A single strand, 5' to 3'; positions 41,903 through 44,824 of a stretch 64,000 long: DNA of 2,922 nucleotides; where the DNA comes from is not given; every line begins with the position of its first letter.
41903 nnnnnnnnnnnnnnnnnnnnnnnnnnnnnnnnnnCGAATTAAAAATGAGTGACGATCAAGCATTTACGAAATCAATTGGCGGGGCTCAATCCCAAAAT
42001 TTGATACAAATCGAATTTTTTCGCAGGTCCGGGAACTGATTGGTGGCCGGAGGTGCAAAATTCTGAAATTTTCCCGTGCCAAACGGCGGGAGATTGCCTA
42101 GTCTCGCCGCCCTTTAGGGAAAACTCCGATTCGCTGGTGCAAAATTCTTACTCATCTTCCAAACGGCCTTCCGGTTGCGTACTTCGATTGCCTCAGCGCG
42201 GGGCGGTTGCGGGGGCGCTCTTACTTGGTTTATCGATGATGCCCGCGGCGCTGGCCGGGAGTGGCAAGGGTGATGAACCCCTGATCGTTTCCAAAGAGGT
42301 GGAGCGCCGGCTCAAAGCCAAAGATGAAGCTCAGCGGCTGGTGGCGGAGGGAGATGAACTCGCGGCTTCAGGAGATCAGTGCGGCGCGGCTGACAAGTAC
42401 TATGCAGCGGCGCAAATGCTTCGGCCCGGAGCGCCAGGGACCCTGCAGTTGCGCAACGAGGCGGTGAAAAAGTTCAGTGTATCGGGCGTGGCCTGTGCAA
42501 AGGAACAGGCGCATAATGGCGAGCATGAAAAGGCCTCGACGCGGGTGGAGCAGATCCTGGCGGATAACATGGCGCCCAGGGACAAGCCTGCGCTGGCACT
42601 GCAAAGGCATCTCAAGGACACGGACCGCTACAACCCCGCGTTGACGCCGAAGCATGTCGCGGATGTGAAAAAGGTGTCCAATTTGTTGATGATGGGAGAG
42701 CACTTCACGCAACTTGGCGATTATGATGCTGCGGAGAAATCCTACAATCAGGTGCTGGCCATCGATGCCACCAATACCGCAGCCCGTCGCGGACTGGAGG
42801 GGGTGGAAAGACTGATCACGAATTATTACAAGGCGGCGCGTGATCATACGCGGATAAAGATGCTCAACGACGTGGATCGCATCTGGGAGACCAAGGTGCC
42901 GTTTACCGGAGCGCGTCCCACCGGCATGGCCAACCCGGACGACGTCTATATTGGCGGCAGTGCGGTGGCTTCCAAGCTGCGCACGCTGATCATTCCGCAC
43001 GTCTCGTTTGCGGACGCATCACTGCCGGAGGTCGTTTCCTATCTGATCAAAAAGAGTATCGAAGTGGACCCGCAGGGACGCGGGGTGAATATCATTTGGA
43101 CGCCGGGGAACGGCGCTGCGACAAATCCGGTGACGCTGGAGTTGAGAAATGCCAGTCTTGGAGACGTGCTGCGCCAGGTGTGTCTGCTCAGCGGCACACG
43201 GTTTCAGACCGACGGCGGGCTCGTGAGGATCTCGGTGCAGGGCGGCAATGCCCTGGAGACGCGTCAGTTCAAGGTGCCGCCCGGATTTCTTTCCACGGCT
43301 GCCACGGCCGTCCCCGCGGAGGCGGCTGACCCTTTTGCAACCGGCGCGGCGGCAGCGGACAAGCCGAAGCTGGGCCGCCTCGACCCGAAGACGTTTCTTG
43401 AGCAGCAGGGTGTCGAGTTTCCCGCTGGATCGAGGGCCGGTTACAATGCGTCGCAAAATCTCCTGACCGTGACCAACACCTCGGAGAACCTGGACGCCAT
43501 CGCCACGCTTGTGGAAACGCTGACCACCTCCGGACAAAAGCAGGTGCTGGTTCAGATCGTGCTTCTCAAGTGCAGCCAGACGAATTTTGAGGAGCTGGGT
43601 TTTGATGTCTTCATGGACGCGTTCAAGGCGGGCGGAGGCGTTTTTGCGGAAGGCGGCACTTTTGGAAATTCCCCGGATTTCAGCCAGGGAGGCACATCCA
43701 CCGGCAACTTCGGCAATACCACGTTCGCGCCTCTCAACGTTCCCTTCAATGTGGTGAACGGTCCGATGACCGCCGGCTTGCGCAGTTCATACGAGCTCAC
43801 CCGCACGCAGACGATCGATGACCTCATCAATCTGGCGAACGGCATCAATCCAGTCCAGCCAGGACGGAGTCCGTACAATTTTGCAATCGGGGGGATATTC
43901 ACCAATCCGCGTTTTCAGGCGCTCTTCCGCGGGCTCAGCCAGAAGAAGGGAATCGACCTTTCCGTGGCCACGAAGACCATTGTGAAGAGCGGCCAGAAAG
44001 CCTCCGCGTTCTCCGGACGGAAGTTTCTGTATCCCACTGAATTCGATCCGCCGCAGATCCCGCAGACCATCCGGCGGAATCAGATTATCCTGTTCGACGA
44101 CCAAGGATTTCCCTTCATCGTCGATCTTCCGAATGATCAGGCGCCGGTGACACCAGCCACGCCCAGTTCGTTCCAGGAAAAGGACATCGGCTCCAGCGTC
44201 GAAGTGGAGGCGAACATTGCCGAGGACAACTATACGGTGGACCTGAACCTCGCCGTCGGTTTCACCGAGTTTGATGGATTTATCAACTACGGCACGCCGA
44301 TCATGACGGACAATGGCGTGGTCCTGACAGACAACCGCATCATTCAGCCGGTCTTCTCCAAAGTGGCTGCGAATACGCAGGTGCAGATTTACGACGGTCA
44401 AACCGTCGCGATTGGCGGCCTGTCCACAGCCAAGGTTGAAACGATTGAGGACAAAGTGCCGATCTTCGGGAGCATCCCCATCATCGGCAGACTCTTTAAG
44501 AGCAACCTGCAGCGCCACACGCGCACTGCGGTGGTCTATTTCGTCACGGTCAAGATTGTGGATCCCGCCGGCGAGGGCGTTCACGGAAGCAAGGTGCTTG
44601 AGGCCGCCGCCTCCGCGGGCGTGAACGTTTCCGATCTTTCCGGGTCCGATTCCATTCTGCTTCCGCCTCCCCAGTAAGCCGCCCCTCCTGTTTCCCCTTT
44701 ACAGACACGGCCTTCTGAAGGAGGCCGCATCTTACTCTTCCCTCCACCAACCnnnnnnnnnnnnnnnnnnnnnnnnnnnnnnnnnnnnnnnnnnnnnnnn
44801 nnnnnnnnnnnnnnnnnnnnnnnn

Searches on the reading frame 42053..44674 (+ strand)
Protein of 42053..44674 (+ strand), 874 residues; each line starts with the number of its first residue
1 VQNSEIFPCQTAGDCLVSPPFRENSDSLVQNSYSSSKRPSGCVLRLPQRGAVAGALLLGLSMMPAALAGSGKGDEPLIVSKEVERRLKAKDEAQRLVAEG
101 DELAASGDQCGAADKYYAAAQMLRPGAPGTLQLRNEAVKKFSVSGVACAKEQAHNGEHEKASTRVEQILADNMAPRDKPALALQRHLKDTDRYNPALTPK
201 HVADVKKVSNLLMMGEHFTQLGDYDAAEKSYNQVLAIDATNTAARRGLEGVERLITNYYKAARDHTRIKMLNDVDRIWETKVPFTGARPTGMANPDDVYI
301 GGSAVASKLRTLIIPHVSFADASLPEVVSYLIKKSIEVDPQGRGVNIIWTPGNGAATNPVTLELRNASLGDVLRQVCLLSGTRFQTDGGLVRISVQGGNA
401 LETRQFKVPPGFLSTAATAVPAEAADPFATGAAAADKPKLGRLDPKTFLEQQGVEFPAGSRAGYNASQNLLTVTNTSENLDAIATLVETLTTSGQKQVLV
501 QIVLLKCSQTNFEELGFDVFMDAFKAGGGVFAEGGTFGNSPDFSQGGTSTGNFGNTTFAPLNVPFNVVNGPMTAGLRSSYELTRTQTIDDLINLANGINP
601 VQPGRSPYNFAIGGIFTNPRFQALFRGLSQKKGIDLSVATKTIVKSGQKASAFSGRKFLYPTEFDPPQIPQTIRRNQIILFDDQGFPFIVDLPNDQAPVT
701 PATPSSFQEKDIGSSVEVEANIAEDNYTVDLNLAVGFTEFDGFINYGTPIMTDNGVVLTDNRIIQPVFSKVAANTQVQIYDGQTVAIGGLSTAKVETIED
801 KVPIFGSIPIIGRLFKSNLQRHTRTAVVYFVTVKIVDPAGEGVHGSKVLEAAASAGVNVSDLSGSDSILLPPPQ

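Call 13: search_protein_families(library=pfam, proteins=[window:42053-44674:+], max_evalue=0.01)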
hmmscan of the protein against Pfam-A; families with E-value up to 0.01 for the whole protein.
window:42053-44674:+ (874 aa): 6 families
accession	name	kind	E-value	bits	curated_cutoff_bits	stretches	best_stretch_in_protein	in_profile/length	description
PF00263.26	Secretin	-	2.2e-23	83.1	27.5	1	700-837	46-169/169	Bacterial type II and III secretion system protein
PF00515.34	TPR_1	-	0.00078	19.6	27.8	1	214-241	7-34/34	Tetratricopeptide repeat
PF14559.12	TPR_19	-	0.0028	18.4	25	0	220-248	3-31/68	Tetratricopeptide repeat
PF13181.12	TPR_8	-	0.0031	18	25.7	0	213-240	6-33/34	Tetratricopeptide repeat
PF13414.12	TPR_11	-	0.0049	17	26.8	1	215-245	1-31/42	TPR repeat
PF07719.23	TPR_2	-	0.0076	16.7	27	0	213-240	6-33/34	Tetratricopeptide repeat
